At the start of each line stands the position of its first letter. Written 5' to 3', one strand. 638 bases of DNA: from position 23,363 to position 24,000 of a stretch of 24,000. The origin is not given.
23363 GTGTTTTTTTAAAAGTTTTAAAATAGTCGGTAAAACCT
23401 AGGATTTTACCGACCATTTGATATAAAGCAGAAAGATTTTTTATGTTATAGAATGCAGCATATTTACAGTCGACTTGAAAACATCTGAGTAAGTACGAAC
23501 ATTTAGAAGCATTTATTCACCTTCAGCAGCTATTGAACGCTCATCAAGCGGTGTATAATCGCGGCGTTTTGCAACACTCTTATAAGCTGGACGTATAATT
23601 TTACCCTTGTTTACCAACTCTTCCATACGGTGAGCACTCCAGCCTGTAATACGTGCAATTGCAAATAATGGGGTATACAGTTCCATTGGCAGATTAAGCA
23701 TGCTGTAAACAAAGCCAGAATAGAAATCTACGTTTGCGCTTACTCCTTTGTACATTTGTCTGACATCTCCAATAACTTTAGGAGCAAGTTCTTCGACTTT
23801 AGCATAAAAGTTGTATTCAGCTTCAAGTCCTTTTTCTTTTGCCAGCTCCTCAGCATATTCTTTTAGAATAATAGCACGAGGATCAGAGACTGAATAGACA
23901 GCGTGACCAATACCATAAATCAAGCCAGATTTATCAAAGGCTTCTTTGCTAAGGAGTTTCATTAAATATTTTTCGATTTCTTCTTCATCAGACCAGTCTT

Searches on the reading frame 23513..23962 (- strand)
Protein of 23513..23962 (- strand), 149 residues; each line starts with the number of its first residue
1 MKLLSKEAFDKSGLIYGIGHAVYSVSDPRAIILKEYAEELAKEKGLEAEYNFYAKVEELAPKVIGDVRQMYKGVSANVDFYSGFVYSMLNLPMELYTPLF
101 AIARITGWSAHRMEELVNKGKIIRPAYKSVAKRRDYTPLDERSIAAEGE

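Call 39: search_protein_families(library=pfam, proteins=[window:23513-23962:-], max_evalue=0.00001)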
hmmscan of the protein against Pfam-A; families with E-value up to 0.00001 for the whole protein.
window:23513-23962:- (149 aa): 1 family
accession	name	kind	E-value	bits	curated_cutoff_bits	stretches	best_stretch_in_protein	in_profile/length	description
PF00285.26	Citrate_synt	-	1.7e-42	146.2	27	1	7-126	241-357/357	Citrate synthase, C-terminal domain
